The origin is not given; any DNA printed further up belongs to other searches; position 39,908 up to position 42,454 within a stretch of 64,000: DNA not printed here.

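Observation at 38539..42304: Mycobacterial-style aftB-ubiA-PAP2 synteny: lipid-linked pentofuranose donor pathway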

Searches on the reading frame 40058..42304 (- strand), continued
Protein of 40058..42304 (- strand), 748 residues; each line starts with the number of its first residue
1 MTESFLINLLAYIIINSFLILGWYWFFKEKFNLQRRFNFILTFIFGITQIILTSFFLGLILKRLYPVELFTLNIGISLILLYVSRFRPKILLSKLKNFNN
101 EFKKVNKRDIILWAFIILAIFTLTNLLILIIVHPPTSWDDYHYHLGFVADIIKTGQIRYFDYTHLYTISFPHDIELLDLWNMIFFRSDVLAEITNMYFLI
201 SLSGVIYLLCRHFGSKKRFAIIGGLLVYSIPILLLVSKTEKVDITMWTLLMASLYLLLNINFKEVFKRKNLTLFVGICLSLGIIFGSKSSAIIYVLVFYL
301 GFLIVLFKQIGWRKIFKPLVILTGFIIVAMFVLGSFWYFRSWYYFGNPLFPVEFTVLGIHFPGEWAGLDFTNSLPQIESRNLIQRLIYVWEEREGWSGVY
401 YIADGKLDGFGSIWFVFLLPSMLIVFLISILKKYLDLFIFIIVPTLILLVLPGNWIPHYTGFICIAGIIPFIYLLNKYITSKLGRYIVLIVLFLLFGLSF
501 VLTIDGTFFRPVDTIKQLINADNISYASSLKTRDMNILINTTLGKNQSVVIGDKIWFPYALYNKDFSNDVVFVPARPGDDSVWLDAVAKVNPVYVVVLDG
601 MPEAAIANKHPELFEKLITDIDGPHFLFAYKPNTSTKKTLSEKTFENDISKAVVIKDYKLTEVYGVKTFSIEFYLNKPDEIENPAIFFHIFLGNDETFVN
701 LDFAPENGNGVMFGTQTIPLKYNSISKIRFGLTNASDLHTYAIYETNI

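Call 82: search_protein_families(library=ncbifam, proteins=[L010:9845-10186:+, L008:7671-8558:+, L008:8569-9999:+, L006:9289-9918:-], max_evalue=0.01)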
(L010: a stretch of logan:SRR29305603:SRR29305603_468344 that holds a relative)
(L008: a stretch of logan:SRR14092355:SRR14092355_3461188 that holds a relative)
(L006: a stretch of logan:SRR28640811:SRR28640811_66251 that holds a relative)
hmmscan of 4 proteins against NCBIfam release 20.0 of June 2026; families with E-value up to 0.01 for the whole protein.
L010:9845-10186:+ (113 aa): 1 family
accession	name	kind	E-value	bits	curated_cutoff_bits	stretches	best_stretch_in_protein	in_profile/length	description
NF011625.2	PRK15051.1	equivalog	0.0011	19.2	92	1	20-105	24-106/111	4-amino-4-deoxy-L-arabinose-phosphoundecaprenol flippase subunit ArnE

L008:7671-8558:+ (295 aa): 25 families
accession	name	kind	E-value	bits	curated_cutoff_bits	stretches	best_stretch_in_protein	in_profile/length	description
TIGR02197.1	heptose_epim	equivalog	6.5e-16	58.4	274.6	1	3-243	1-264/316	ADP-glyceromanno-heptose 6-epimerase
TIGR04180.1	EDH_00030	hypoth_equivalog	2.1e-11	43.5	475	1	96-241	114-258/297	NAD-dependent 4,6-dehydratase LegB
TIGR01179.1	galE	equivalog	1.5e-10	40.4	262.3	1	3-158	2-177/332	UDP-glucose 4-epimerase GalE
NF008360.0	PRK11150.1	equivalog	6.4e-09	35.4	452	1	91-234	105-249/310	ADP-glyceromanno-heptose 6-epimerase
TIGR01181.1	dTDP_gluc_dehyt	equivalog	3.5e-07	29.6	365.1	1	94-285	117-305/321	dTDP-glucose 4,6-dehydratase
NF005754.0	PRK07578.1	equivalog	2e-06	27.8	167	1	1-76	1-74/200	short chain dehydrogenase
NF005087.0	PRK06522.1-1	equivalog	3.4e-06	26.4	351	1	1-65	1-65/296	2-dehydropantoate 2-reductase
TIGR01472.1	gmd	equivalog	4.9e-06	26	415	1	90-237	119-266/342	GDP-mannose 4,6-dehydratase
TIGR01777.1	yfcH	hypoth_equivalog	7.7e-06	25.7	207.35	1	3-66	1-66/292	TIGR01777 family oxidoreductase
NF050030.1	thlkprotThyD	equivalog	8.1e-06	25.2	400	0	1-42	1-42/305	thylakoid membrane protein ThyD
NF043036.1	ErythonDh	equivalog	1.2e-05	24.7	325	0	90-187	113-213/321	D-erythronate dehydrogenase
NF047837.1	UDPAcbARedWbcJ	equivalog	0.00011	21.2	500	1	1-226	1-202/372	UDP-2-acetamido-2,6-beta-L-arabino-hexul-4-ose reductase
NF041293.1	G6PDh_Azf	equivalog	0.00012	21.6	400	1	121-159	146-184/252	NAD-dependent glucose-6-phosphate dehydrogenase Azf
NF008872.0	PRK11908.1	equivalog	0.00014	21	294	1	2-284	3-328/349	bifunctional UDP-4-keto-pentose/UDP-xylose synthase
TIGR01214.1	rmlD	equivalog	0.00027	20.1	224.05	0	3-64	2-57/285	dTDP-4-dehydrorhamnose reductase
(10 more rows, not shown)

L008:8569-9999:+ (476 aa): 28 families (the best 25 are shown)
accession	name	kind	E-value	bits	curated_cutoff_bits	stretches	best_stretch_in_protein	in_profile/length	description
TIGR03589.1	PseB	equivalog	2.7e-45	154.7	407.75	1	141-434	2-281/324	UDP-N-acetylglucosamine 4,6-dehydratase (inverting)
TIGR04130.1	FnlA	equivalog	1.9e-40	138.8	730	1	140-432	1-282/337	UDP-N-acetylglucosamine 4,6-dehydratase/5-epimerase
TIGR01179.1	galE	equivalog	1.4e-16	60.3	262.3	1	146-322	2-182/332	UDP-glucose 4-epimerase GalE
TIGR01181.1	dTDP_gluc_dehyt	equivalog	1.3e-10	40.9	365.1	1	146-275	2-128/321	dTDP-glucose 4,6-dehydratase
TIGR03025.1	EPS_sugtrans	subfamily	1.6e-09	37.5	295.55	1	2-123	125-244/445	exopolysaccharide biosynthesis polyprenyl glycosylphosphotransferase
NF007956.0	PRK10675.1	subfamily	9.4e-09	34.8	394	1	146-272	3-124/338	UDP-glucose 4-epimerase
TIGR03023.1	WcaJ_sugtrans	equivalog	3.4e-08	33.2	410.75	1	3-129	130-255/453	undecaprenyl-phosphate glucose phosphotransferase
TIGR02197.1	heptose_epim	equivalog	5e-08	32.5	274.6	1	146-391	1-262/316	ADP-glyceromanno-heptose 6-epimerase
TIGR04180.1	EDH_00030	hypoth_equivalog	6.1e-08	32.1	475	1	146-273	1-122/297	NAD-dependent 4,6-dehydratase LegB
TIGR01214.1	rmlD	equivalog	4.9e-06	25.9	224.05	1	146-273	2-101/285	dTDP-4-dehydrorhamnose reductase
NF007490.0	PRK10084.1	subfamily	0.00012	21.2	649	1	146-259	3-111/361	dTDP-glucose 4,6-dehydratase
NF045894.1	PKS_plus_SDR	equivalog_domain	0.00012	19.8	1740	1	131-276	1143-1296/1515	type I polyketide synthase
NF047837.1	UDPAcbARedWbcJ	equivalog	0.00014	20.9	500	1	222-394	47-220/372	UDP-2-acetamido-2,6-beta-L-arabino-hexul-4-ose reductase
TIGR03466.1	HpnA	hypoth_equivalog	0.00059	18.8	367.65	1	146-279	3-120/327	hopanoid-associated sugar epimerase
NF007582.0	PRK10217.1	equivalog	0.00069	18.8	698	1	146-258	4-111/355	dTDP-glucose 4,6-dehydratase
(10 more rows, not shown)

L006:9289-9918:- (209 aa): 6 families
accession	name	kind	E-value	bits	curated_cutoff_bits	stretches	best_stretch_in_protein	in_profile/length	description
TIGR01490.1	HAD-SF-IB-hyp1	subfamily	2.4e-30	106.3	98.3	1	5-191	1-192/202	HAD-IB family hydrolase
TIGR01488.1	HAD-SF-IB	subfamily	5.3e-24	85.1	45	1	6-188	2-176/177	HAD-IB family phosphatase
NF052360.1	HolPasePseu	equivalog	1.2e-13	51.3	280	1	64-190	63-192/218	histidinol-phosphatase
NF052359.1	HolPaseNeis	equivalog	5.2e-11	42.7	400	1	5-190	3-195/221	histidinol-phosphatase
TIGR00338.1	serB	equivalog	3.9e-05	23.4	144.15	1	97-190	93-188/219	phosphoserine phosphatase SerB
TIGR01545.1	YfhB_g-proteo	equivalog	0.00058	19.7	259.25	0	142-194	148-199/210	phosphatidylglycerophosphatase C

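Call 83: find_related_loci(query=A2, collection=genome_contigs, flank=10000)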
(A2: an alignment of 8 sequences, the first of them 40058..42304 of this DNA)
Query A2 (748 aa) in genome_contigs; peptide patterns used: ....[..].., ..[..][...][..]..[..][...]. (x = any residue, [..] = any of these).
21 stretches matched a pattern, but none encodes a relative of the query by tblastn (E <= 1e-3).

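Call 85: list_cluster_members(proteins=[P0134, P0135, P0136, P0137, P0138, P0139, P0140, P0141, P0142, P0143])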
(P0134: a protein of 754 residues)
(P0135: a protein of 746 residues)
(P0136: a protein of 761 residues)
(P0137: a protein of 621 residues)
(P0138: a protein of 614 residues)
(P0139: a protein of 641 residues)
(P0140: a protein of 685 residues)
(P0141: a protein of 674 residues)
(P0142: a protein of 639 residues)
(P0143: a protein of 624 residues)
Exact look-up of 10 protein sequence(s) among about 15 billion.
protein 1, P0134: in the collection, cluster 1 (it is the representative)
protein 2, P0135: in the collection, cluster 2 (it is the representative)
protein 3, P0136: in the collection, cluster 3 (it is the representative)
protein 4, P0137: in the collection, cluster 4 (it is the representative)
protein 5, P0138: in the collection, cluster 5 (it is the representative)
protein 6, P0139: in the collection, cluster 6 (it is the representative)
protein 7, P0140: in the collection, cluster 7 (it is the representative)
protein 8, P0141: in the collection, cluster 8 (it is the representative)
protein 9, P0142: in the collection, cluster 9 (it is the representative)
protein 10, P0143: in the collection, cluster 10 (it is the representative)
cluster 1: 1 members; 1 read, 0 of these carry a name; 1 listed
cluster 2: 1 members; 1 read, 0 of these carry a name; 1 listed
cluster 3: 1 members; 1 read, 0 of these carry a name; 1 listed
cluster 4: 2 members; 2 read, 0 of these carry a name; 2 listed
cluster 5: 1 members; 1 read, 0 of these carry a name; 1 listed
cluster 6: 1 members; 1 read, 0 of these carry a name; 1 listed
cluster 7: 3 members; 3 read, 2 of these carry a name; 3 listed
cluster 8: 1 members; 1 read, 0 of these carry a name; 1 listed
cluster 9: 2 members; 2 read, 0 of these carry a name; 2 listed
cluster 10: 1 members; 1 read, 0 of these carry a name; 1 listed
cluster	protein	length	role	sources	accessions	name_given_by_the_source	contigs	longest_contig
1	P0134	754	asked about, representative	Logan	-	-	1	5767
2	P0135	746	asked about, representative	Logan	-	-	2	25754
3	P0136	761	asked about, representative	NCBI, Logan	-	-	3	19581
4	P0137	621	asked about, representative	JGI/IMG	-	-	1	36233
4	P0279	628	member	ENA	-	-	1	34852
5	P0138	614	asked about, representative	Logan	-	-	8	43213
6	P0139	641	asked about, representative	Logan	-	-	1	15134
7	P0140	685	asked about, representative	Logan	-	-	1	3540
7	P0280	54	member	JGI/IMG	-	hypothetical protein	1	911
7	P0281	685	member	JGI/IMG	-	hypothetical protein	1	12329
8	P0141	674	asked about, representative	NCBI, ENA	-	-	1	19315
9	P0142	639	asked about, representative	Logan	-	-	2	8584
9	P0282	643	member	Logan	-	-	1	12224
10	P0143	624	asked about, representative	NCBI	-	-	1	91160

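Call 86: find_homologous_proteins(query=A3, max_evalue=1e-20)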
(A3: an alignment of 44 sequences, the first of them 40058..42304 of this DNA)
Query A3 (44 sequences) (748 aa, profile of the alignment): 14 proteins with E <= 1e-20 among 8000 candidates.
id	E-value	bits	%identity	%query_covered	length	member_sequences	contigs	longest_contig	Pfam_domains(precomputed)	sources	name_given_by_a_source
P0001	1.1e-182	627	100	100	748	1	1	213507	-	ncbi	ncbi:MAG: hypothetical protein ABI721_04890 [Candidatus Dojkabacteria bacterium]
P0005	8.4e-181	621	37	84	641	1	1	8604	-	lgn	-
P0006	1.7e-177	610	34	91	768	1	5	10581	-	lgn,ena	-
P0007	7.7e-176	604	35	83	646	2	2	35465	-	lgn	-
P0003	5.9e-160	552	41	84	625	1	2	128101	-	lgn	-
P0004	2.5e-156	540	36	94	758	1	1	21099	-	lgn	-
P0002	5.7e-148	512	48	77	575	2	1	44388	-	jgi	jgi:hypothetical protein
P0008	2.4e-139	484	35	84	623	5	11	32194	-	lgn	-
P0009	3.7e-62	229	27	31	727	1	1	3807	PF02366.25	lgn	-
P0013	1.1e-39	155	26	34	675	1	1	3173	PF09594.17,PF26626.1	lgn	-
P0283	8.8e-27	112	25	36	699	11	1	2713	PF13231.13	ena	-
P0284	1.9e-26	111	24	30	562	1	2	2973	PF02366.25,PF13231.13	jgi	jgi:4-amino-4-deoxy-L-arabinose transferase-like glycosyltransferase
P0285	8.0e-26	109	27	29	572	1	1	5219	PF02366.25,PF13231.13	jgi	-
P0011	5.3e-24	103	50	3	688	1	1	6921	-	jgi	jgi:hypothetical protein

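Call 87: find_encoding_contigs(protein=P0006, flank=10000, max_places=2)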
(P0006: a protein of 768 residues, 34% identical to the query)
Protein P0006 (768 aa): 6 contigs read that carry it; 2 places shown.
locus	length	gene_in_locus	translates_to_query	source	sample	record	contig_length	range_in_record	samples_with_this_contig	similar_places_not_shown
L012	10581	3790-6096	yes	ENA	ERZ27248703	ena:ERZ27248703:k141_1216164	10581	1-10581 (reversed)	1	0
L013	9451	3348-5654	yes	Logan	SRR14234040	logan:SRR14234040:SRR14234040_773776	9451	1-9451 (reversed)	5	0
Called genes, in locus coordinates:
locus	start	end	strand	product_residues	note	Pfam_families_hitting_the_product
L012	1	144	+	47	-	?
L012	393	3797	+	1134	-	PF00535:Glycos_transf_2, PF00534:Glycos_transf_1, PF20706:GT4-conflict (weak), PF13524:Glyco_trans_1_2 (weak), PF13692:Glyco_trans_1_4, PF13439:Glyco_transf_4 (weak), PF00534:Glycos_transf_1, PF13692:Glyco_trans_1_4, +1 more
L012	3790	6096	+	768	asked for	-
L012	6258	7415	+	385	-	PF20706:GT4-conflict (weak), PF00534:Glycos_transf_1, PF13692:Glyco_trans_1_4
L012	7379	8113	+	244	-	PF13489:Methyltransf_23, PF08241:Methyltransf_11 (weak)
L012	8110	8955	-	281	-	PF01040:UbiA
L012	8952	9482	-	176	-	PF01569:PAP2, PF14378:PAP2_3 (weak)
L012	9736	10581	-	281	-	?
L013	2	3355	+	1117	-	?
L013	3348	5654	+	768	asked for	-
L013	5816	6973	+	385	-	PF20706:GT4-conflict (weak), PF00534:Glycos_transf_1, PF13692:Glyco_trans_1_4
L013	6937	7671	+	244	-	PF13489:Methyltransf_23, PF08241:Methyltransf_11 (weak)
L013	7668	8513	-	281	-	PF01040:UbiA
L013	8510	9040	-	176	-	PF01569:PAP2, PF14378:PAP2_3 (weak)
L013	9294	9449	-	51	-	?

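Call 88: find_encoding_contigs(protein=P0005, flank=10000, max_places=2)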
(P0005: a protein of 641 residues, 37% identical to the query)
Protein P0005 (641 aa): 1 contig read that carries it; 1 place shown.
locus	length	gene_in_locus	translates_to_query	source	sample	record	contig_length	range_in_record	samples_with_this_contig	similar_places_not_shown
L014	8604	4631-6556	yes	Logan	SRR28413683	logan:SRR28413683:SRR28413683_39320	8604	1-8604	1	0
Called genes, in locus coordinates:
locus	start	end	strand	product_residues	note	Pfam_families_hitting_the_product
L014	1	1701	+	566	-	?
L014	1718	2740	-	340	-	PF01370:Epimerase, PF16363:GDP_Man_Dehyd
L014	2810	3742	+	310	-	PF13793:Pribosyltran_N, PF00156:Pribosyltran (weak)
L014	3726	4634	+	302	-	PF01040:UbiA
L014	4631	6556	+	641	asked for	-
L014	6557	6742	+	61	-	-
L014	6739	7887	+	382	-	PF13579:Glyco_trans_4_4 (weak), PF20706:GT4-conflict, PF00534:Glycos_transf_1, PF13692:Glyco_trans_1_4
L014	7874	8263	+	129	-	-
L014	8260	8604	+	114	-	?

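Call 92: search_dna_similar(query=window:40058-42304:-, collection=plasmids, mode=protein, max_evalue=0.001, max_rows=15)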
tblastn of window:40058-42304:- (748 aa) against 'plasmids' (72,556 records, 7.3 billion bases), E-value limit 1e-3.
Records with a match: 3; places in all: 3; records where one place covers at least 80% of the query: 0.
Best place of each record, by identity: <60% 3.
By first word of the organism name: Streptomyces 1; Haloarcula 1; Embleya 1.
By predicted mobility (MOB-suite, as given by PLSDB): non-mobilizable 2; mobilizable 1.
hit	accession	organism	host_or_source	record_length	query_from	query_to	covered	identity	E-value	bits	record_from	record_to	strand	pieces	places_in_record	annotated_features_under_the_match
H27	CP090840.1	Streptomyces viridifaciens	Whole organism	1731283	135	469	45%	23.3%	6e-11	74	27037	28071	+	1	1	hypothetical protein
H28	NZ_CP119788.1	Haloarcula halobia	cell culture,sediment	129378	139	363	30%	27.6%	1e-10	73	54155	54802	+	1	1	hypothetical protein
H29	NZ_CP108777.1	Embleya sp. NBC_00896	-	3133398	225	436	28%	24.1%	5e-6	58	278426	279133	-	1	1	none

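Call 94: get_annotated_region(hit=H27, flank=10000)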
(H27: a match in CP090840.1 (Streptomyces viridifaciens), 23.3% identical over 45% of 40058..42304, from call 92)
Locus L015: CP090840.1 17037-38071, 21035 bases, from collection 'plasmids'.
description: Streptomyces viridifaciens strain DSM 40239 plasmid pKVP1, complete sequence
organism: Streptomyces viridifaciens (NCBI taxid 48665)
taxonomy: Bacteria; Actinomycetota; Actinomycetes; Kitasatosporales; Streptomycetaceae; Streptomyces; Streptomyces viridifaciens
host: -; source: Whole organism; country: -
typing (MOB-suite, as given by PLSDB): mobilizable; relaxase MOBP
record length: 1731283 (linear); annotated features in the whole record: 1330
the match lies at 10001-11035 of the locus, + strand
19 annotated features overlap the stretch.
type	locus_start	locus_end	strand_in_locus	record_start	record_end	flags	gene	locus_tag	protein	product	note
CDS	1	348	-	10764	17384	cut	-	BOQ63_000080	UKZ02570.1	RHS repeat-associated core domain-containing protein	-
CDS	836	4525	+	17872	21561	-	-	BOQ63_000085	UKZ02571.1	ricin-type beta-trefoil lectin domain protein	-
CDS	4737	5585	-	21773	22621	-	-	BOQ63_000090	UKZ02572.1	DUF4328 domain-containing protein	-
CDS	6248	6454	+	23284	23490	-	-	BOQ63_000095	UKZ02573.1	hypothetical protein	-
CDS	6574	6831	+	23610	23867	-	-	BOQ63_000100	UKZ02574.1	hypothetical protein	-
CDS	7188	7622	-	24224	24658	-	-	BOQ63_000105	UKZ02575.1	GtrA family protein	-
CDS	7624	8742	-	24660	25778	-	-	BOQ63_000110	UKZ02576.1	decaprenyl-phosphate phosphoribosyltransferase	-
CDS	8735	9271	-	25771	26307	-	-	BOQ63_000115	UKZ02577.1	phosphatase PAP2 family protein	-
CDS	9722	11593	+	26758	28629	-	-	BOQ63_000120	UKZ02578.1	hypothetical protein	-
CDS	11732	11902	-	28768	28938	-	-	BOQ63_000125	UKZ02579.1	hypothetical protein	-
CDS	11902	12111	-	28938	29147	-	-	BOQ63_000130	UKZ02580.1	hypothetical protein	-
CDS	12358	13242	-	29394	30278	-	-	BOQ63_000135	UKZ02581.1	aminoglycoside phosphotransferase family protein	-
CDS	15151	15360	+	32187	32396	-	-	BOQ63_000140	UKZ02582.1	hypothetical protein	-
CDS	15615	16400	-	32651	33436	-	-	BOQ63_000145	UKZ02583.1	hypothetical protein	-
CDS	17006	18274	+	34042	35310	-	istA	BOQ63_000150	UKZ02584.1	IS21 family transposase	-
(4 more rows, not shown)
